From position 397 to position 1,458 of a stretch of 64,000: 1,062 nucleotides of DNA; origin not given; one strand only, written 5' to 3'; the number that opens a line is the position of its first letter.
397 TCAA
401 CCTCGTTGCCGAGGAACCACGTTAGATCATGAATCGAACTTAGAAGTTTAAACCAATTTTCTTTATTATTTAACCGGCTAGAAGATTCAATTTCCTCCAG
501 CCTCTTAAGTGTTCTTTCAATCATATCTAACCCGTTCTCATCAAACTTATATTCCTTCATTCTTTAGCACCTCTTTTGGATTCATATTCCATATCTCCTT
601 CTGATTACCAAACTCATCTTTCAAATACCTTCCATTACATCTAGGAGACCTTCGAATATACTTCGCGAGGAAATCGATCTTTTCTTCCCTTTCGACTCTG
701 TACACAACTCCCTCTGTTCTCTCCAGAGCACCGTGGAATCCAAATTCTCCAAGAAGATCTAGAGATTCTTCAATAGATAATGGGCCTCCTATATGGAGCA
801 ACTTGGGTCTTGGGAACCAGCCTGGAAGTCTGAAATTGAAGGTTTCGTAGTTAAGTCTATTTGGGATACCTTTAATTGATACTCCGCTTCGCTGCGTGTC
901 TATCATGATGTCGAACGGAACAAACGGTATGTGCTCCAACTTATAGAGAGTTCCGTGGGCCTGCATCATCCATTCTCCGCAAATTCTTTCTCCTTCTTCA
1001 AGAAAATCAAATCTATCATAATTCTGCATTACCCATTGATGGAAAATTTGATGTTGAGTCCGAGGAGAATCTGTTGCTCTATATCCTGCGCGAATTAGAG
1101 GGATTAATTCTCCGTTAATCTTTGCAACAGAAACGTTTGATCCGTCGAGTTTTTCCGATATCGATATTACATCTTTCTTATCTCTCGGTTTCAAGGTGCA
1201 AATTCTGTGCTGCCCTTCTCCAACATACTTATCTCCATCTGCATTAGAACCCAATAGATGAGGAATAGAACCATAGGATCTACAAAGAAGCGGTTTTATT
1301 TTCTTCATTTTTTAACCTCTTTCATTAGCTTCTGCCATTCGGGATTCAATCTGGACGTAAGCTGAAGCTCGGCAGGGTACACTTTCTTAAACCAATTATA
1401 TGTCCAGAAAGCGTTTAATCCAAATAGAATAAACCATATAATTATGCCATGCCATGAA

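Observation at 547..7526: Two paralogous minimal RNA-ligase-like enzymes plus a separate ATP-dependent DNA ligase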

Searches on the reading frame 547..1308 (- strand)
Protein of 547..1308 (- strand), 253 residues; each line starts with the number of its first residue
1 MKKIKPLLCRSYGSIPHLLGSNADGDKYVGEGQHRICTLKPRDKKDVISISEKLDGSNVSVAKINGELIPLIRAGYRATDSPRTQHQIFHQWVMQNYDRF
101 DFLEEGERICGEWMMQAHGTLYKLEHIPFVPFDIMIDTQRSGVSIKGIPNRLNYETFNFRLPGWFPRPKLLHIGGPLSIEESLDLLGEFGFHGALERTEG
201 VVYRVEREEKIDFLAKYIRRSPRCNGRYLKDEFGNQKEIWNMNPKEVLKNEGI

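Call 6: search_protein_families(library=pfam, proteins=[window:547-1308:-], max_evalue=1)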
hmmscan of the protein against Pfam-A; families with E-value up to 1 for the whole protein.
window:547-1308:- (253 aa): 1 family
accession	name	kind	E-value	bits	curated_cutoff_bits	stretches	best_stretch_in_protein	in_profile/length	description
PF09414.15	RNA_ligase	-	1.9e-14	54.6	27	1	48-218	3-171/171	RNA ligase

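Call 7: search_protein_families(library=phrogs, proteins=[window:547-1308:-], max_evalue=0.01)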
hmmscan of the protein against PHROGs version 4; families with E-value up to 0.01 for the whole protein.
window:547-1308:- (253 aa): 4 families
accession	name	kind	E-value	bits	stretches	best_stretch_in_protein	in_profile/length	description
phrog_38169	-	unknown function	6.1e-45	154.5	1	4-230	62-283/305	-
phrog_548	-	DNA, RNA and nucleotide metabolism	1.8e-05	25.1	1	42-158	27-152/341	RNA ligase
phrog_20735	-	unknown function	0.00032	21.7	1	42-69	14-41/211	-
phrog_34045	-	unknown function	0.00038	21.1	1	47-140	27-122/219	-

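Call 10: search_solved_structures(query=window:547-1308:-, max_evalue=10, show_alignments=2)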
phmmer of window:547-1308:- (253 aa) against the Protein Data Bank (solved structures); distinct sequences matched with E-value up to 10: 5.
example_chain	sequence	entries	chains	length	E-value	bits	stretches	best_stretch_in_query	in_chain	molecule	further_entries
8ucf_A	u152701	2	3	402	0.14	14.7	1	45-135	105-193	ATP dependent DNA ligase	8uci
8uce_A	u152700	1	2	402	0.15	14.6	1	45-135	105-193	ATP dependent DNA ligase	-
2vug_A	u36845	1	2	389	0.72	12.3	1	45-140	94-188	PAB1020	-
8ucg_A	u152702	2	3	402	0.99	11.9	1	45-135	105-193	ATP dependent DNA ligase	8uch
7veh_A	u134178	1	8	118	1.4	11.4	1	80-134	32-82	AcrIF13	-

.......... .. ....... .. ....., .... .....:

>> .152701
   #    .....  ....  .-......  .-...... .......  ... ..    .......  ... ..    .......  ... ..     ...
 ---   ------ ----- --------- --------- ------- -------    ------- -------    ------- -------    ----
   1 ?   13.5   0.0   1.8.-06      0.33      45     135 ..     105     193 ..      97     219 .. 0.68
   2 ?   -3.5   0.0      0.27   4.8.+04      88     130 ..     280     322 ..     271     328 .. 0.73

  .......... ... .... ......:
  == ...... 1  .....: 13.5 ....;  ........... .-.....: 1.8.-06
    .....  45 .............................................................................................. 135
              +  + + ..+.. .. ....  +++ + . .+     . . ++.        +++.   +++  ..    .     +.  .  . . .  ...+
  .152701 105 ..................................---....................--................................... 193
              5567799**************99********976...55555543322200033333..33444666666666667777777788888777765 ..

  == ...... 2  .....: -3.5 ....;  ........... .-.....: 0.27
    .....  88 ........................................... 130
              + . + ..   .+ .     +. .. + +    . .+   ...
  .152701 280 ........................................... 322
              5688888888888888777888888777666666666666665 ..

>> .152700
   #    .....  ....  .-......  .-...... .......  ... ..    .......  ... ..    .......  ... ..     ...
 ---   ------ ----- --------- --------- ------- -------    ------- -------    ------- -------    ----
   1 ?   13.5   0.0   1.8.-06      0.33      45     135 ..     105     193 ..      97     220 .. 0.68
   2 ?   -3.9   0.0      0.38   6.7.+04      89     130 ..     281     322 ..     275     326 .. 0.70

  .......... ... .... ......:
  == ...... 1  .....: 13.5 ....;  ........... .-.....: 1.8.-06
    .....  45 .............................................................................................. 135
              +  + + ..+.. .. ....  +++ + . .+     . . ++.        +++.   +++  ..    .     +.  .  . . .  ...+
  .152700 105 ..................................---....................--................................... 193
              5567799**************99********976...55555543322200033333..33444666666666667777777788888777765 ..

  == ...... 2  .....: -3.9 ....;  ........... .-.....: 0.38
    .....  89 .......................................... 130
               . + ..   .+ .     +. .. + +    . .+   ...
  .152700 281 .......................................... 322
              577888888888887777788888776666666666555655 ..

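Call 12: find_homologous_proteins(query=window:547-1308:-)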
Query window:547-1308:- (253 aa): 682 proteins with E <= 0.001 among 932 candidates; the best 120 are listed.
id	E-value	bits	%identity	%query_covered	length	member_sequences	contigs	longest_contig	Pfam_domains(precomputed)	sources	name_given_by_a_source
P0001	4.8e-173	592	100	100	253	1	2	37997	PF09414.16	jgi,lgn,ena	-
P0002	3.8e-77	277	55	95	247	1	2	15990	PF09414.16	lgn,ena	-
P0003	1.5e-75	272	56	92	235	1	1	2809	PF09414.16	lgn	-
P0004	1.6e-75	272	56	95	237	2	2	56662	PF09414.16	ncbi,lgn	-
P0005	1.6e-73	265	53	97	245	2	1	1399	PF09414.16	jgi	jgi:hypothetical protein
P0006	2.5e-72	261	54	95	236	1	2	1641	PF09414.16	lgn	-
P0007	6.4e-72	260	52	96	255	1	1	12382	PF09414.16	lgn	-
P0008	8.9e-71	256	54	98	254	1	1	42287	PF09414.16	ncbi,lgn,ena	-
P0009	1.7e-70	255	52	98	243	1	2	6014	PF09414.16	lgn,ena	-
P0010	2.3e-70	255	51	96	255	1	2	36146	PF09414.16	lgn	-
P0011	1.1e-69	253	52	99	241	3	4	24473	PF09414.16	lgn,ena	-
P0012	3.4e-69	251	51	95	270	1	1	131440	PF09414.16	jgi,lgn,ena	-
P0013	6.2e-69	250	50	100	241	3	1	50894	PF09414.16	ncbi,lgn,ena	-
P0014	6.5e-69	250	50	99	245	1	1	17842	PF09414.16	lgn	-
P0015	8.5e-69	250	51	95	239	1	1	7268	PF09414.16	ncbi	-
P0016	2.1e-68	249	52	97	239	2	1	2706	PF09414.16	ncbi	-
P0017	2.7e-68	248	50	97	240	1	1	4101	PF09414.16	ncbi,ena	-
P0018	1.1e-67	246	50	96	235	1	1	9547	PF09414.16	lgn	-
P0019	2.1e-67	245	50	96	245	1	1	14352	PF09414.16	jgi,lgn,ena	-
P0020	4.0e-67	244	51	97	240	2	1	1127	PF09414.16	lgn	-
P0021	8.7e-67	243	52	95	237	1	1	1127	PF09414.16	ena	-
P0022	1.6e-66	242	52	97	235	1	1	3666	PF09414.16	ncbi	-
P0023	1.6e-66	242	52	97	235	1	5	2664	PF09414.16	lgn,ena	-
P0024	2.2e-66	242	52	97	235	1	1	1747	PF09414.16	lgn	-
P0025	2.4e-66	242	52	96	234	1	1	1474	PF09414.16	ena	-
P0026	2.4e-66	242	55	89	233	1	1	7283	PF09414.16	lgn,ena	-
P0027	2.7e-66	242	52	96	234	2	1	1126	PF09414.16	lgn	-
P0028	3.6e-66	241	52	96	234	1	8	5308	PF09414.16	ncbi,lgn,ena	-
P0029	4.3e-66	241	52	91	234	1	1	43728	PF09414.16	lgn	-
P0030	8.1e-66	240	51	97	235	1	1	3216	PF09414.16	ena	-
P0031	8.1e-66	240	51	96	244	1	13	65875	PF09414.16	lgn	-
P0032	8.9e-66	240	52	96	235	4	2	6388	PF09414.16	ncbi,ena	-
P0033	1.4e-65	239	52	96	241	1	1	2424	PF09414.16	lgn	-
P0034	1.4e-65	239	52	95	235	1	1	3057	PF09414.16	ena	-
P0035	2.3e-65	239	50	94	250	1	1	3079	PF09414.16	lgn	-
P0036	3.4e-65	238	50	95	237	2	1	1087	PF09414.16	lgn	-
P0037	3.8e-65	238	49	96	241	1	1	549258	PF09414.16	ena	-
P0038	4.1e-65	238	52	94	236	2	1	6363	PF09414.16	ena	-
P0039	4.4e-65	238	52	96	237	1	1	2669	PF09414.16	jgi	jgi:hypothetical protein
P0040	5.9e-65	237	50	96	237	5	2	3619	PF09414.16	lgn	-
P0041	6.5e-65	237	52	96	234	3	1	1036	PF09414.16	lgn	-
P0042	9.3e-65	237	50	96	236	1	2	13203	PF09414.16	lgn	-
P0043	9.9e-65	237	49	97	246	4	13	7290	PF09414.16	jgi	jgi:hypothetical protein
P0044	1.1e-64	236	48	95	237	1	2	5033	PF09414.16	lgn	-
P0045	1.3e-64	236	53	95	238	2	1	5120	PF09414.16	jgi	jgi:hypothetical protein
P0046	1.6e-64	236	50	95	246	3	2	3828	PF09414.16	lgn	-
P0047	2.1e-64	235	51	94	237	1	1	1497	PF09414.16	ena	-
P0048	2.6e-64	235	48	96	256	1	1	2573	PF09414.16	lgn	-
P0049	3.0e-64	235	50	98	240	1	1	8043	PF09414.16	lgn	-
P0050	3.8e-64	235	50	95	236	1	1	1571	PF09414.16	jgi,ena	-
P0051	3.9e-64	235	50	95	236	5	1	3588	PF09414.16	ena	-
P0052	4.2e-64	234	50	97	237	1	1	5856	PF09414.16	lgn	-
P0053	4.7e-64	234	51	94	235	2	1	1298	PF09414.16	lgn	-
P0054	4.7e-64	234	50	95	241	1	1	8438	PF09414.16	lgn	-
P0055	6.6e-64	234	50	95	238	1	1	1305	PF09414.16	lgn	-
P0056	1.1e-63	233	50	95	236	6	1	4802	PF09414.16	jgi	jgi:hypothetical protein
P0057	1.5e-63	233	50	96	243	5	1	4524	PF09414.16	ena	-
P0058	1.5e-63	233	50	95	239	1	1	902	PF09414.16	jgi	-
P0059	1.8e-63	232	50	95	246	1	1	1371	PF09414.16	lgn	-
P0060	1.9e-63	232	48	97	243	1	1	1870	PF09414.16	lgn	-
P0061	2.6e-63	232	51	97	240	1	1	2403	PF09414.16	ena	-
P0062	2.6e-63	232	49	97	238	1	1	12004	PF09414.16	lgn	-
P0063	3.2e-63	232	51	94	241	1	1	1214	PF09414.16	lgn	-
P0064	3.9e-63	231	50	96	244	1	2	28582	PF09414.16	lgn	-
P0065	5.2e-63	231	51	93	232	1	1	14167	PF09414.16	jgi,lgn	jgi:hypothetical protein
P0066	5.6e-63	231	50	96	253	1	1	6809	PF09414.16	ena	-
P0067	6.3e-63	231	48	97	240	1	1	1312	PF09414.16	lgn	-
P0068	7.5e-63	230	50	95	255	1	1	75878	PF09414.16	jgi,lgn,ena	-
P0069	7.8e-63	230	50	96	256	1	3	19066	PF09414.16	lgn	-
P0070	8.2e-63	230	49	98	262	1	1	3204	PF09414.16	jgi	jgi:hypothetical protein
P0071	8.4e-63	230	49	94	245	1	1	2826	PF09414.16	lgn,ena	-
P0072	9.2e-63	230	53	95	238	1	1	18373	PF09414.16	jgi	jgi:hypothetical protein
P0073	9.2e-63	230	49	96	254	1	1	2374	PF09414.16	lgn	-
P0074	9.3e-63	230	49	96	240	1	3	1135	PF09414.16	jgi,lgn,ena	-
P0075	1.2e-62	230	49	96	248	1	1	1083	PF09414.16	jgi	jgi:hypothetical protein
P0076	1.3e-62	230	50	95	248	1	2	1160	PF09414.16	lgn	-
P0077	1.6e-62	229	50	92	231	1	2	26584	PF09414.16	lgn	-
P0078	1.6e-62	229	50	95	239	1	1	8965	PF09414.16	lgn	-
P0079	2.6e-62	229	50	96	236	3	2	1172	PF09414.16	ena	-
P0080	3.1e-62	228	50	96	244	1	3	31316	PF09414.16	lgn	-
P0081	5.1e-62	228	49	100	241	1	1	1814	PF09414.16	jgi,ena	-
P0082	5.7e-62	227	49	95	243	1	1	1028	PF09414.16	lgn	-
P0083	6.9e-62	227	49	95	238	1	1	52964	PF09414.16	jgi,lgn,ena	-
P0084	7.0e-62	227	50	95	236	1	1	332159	PF09414.16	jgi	jgi:hypothetical protein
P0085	9.6e-62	227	49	95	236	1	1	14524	PF09414.16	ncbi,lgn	-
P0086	9.6e-62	227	50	95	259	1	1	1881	PF09414.16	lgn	-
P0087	1.1e-61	227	49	97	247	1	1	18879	PF09414.16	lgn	-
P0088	1.1e-61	227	50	94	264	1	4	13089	PF09414.16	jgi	-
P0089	1.2e-61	226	50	95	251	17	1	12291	PF09414.16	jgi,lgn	jgi:hypothetical protein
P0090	1.3e-61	226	48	96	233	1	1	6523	PF09414.16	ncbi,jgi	ncbi:MAG TPA: RNA ligase family protein [Phycisphaerae bacterium]|jgi:hypothetical protein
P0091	1.3e-61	226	49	96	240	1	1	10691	PF09414.16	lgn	-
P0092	1.4e-61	226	49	95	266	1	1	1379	PF09414.16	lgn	-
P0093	1.8e-61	226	51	95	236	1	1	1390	PF09414.16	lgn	-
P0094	2.0e-61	226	50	98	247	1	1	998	PF09414.16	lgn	-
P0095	2.2e-61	226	51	95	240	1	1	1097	PF09414.16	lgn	-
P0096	2.2e-61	226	50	91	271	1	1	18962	PF09414.16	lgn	-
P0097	2.5e-61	225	49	95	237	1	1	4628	PF09414.16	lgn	-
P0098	3.0e-61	225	51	92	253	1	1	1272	PF09414.16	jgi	jgi:hypothetical protein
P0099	4.4e-61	225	48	96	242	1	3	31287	PF09414.16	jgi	jgi:hypothetical protein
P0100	4.5e-61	225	48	94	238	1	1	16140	PF09414.16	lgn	-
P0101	5.3e-61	224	48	97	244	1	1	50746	PF09414.16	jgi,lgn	jgi:hypothetical protein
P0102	5.3e-61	224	51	94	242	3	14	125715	PF09414.16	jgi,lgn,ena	jgi:ATP-dependent RNA circularization protein (DNA/RNA ligase family)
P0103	6.5e-61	224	51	96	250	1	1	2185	PF09414.16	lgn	-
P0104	7.0e-61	224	49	96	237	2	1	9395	PF09414.16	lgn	-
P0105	7.8e-61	224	50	95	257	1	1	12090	PF09414.16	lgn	-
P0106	8.4e-61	224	49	95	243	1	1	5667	PF09414.16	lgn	-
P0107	1.1e-60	223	49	95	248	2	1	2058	PF09414.16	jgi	jgi:hypothetical protein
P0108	1.1e-60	223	49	96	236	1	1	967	PF09414.16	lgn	-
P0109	1.2e-60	223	48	96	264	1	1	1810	PF09414.16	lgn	-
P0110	1.3e-60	223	50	95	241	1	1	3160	PF09414.16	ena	-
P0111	1.3e-60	223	50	96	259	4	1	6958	PF09414.16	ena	-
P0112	1.7e-60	223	49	94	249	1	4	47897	PF09414.16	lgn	-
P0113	2.0e-60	222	53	81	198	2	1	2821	PF09414.16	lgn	-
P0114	2.2e-60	222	51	94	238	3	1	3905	PF09414.16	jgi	jgi:RNA ligase-like protein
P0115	2.3e-60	222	48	95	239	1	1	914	PF09414.16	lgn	-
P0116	2.4e-60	222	50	95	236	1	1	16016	PF09414.16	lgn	-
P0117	2.5e-60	222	48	95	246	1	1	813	PF09414.16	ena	-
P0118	3.0e-60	222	48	95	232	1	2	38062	PF09414.16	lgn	-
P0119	3.5e-60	222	48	96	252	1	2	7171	PF09414.16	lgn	-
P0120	3.7e-60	222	49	95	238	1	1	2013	PF09414.16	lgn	-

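Call 22: find_encoding_contigs(protein=P0002, flank=10000, max_places=3)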
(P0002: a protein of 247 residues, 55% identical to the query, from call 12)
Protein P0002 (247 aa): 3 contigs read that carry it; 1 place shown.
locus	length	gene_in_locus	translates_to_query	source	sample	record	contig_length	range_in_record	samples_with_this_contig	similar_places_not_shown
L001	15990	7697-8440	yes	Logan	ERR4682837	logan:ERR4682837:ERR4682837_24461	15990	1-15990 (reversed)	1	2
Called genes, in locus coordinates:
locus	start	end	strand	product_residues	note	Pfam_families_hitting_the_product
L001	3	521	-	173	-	?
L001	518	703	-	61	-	-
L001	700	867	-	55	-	-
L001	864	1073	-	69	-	-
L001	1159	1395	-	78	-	-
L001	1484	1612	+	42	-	-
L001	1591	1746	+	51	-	-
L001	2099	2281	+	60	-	-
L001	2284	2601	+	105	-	-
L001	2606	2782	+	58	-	-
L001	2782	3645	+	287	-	PF03837:RecT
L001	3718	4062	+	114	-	-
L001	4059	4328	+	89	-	-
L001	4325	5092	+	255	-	-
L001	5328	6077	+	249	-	PF09414:RNA_ligase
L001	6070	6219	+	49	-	-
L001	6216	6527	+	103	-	-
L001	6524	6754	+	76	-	-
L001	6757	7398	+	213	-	PF01978:TrmB (faint), PF13545:HTH_Crp_2 (faint), PF25213:HVO_A0261_N (faint), PF13412:HTH_24 (faint)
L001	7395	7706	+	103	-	-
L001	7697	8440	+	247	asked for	PF09414:RNA_ligase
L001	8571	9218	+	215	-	PF01507:PAPS_reduct (weak)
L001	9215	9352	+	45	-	-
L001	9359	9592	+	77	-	-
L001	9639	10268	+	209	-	-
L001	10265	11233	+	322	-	PF09250:Prim-Pol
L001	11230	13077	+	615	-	PF27228:MTBMA_p00010_2nd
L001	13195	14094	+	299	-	-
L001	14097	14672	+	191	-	-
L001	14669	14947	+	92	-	-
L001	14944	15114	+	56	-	-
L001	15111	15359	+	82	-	-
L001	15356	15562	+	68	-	-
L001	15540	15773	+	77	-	-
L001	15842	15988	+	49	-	?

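Call 23: search_protein_families(library=ncbifam, proteins=[window:547-1308:-], max_evalue=0.1)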
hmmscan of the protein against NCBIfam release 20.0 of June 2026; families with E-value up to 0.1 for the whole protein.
window:547-1308:- (253 aa): 2 families
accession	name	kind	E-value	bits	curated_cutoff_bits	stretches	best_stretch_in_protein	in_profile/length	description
TIGR01209.1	TIGR01209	hypoth_equivalog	0.0025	16.7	136.9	1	44-96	77-129/375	RNA ligase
NF007671.0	PRK10345.1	equivalog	0.063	13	227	1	27-62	8-43/210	PhoP regulatory network protein YrbL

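Call 24: find_related_loci(query=A1, collection=viral_contigs, flank=10000)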
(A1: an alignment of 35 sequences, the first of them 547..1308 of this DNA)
Query A1 (253 aa) in viral_contigs; peptide patterns used: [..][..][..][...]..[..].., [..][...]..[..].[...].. (x = any residue, [..] = any of these).
296 stretches matched a pattern; 176 encode a relative of the query (tblastn E <= 1e-3); the best 80 are kept; 80 distinct loci.
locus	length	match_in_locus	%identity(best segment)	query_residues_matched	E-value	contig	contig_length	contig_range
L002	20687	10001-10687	52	4-249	4e-75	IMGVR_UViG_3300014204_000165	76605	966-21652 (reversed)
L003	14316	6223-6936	49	1-248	2e-71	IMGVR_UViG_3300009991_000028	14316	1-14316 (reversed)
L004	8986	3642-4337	49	3-243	6e-69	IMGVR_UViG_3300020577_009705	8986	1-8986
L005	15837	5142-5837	49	3-243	6e-69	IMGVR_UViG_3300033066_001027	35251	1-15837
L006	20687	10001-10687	50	5-243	1e-68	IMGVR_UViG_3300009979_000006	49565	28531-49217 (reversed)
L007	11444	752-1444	49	3-242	3e-70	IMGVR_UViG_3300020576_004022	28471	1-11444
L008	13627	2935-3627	49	2-242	3e-66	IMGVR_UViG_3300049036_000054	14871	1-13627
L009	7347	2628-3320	48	5-247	2e-63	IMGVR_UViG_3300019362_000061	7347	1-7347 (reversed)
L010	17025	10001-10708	48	5-241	4e-63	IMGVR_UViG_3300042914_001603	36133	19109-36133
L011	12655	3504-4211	48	5-241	4e-63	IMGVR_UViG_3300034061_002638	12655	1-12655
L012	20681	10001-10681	48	5-241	6e-63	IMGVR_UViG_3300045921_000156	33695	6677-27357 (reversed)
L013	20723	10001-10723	45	3-240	9e-63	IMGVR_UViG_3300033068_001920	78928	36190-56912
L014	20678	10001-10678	46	5-241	8e-63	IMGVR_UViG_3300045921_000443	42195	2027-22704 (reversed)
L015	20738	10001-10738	47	2-250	1e-62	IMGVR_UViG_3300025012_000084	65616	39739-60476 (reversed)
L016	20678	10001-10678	46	5-241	8e-63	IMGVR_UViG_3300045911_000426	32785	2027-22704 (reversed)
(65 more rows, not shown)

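Call 27: predict_structure(alignment_id=A1)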
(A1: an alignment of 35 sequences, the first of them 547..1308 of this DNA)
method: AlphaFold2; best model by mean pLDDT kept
length: 253 residues; sequences in the alignment: 35
mean_pLDDT: 91.3   pTM: 0.89
mean pLDDT of the five models: 91.3, 91.0, 90.8, 90.7, 88.2
residues with pLDDT >= 90: 206; 70-90: 22; 50-70: 19; < 50: 6
segments of 3 or more residues with pLDDT < 50: 143-146
pLDDT, mean of each block of 10 residues (from residue 1): 88 94 87 98 98 97 97 97 96 97 97 95 97 86 55 97 98 98 98 96 97 95 74 75 88 43
secondary structure, 60 per line:
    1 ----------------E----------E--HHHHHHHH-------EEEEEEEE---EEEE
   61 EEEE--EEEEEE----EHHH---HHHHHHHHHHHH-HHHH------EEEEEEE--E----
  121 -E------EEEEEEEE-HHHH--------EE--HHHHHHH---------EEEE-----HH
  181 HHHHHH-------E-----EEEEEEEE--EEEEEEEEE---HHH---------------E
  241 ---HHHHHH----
elements in order: H31-38 E46-53 E57-64 E67-72 H84-95 H97-100 E107-113 E129-136 H138-141 H154-160 E170-173 H179-186 E200-207 E210-218 H244-249

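Call 31: fold_search(model_id=the predicted structure, library=pdb)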
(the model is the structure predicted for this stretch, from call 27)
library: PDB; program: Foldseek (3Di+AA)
matches with E <= 10: 440; with E <= 0.001: 41
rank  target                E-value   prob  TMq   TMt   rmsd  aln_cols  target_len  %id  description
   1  1xdn                  1.6e-06  1.00  0.42  0.40   8.2       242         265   16  High resolution crystal structure of an editosome enzyme from trypanosoma brucei: RNA editing ligase 1 (released 2004-12-07)
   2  8uce_A                2.2e-06  1.00  0.52  0.36   3.9       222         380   20  Thermophilic RNA Ligase from Palaeococcus pacificus + AMP (released 2024-02-21)
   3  6vt4                  2.2e-06  1.00  0.50  0.39   8.1       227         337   16  Naegleria gruberi RNA ligase R149A mutant apo (released 2020-04-08)
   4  9qw7_B                2.3e-06  1.00  0.54  0.39   5.1       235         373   13  The crystal structure of the adenyly transferase domain of Candida glabrata tRNA ligase (released 2025-09-17)
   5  8uch                  2.5e-06  1.00  0.50  0.35   4.5       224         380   19  Thermophilic RNA Ligase from Palaeococcus pacificus K92A + ATP (released 2024-02-21)
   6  8ucg_A                3.2e-06  1.00  0.50  0.35   4.5       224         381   19  Thermophilic RNA Ligase from Palaeococcus pacificus K92A (released 2024-02-21)
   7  9qw7_A                3.6e-06  1.00  0.56  0.40   4.6       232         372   13  The crystal structure of the adenyly transferase domain of Candida glabrata tRNA ligase (released 2025-09-17)
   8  8uce_B                4.1e-06  1.00  0.50  0.35   7.9       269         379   16  Thermophilic RNA Ligase from Palaeococcus pacificus + AMP (released 2024-02-21)
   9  5cou                  4.3e-06  1.00  0.51  0.39   7.6       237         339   16  Structure and mechanism of a eukaryal nick-sealing RNA ligase K170M+ATP (released 2015-10-28)
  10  8uci_B                4.9e-06  1.00  0.51  0.35   4.2       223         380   20  Thermophilic RNA Ligase from Palaeococcus pacificus K238G + AMP (released 2024-02-21)
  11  8ucg_B                4.9e-06  1.00  0.51  0.36   8.1       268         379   17  Thermophilic RNA Ligase from Palaeococcus pacificus K92A (released 2024-02-21)
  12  8ucf                  5.6e-06  1.00  0.53  0.37   3.8       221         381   19  Thermophilic RNA Ligase from Palaeococcus pacificus K238G (released 2024-02-21)
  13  6vt0                  5.9e-06  1.00  0.47  0.37   8.4       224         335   14  Naegleria gruberi RNA ligase K170A mutant apo (released 2020-04-08)
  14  5cot                  6.7e-06  1.00  0.50  0.39   8.7       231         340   17  Structure and mechanism of a eukaryal nick-sealing RNA ligase (released 2015-10-28)
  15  6vt9                  7.1e-06  1.00  0.53  0.41   8.1       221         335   18  Naegleria gruberi RNA ligase E227A mutant with ATP and Mn (released 2020-04-08)
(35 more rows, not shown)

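Call 45: search_protein_families(library=padloc, proteins=[window:547-1308:-], max_evalue=0.01)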
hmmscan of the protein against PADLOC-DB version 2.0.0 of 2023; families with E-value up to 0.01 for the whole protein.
window:547-1308:- (253 aa): 0 families
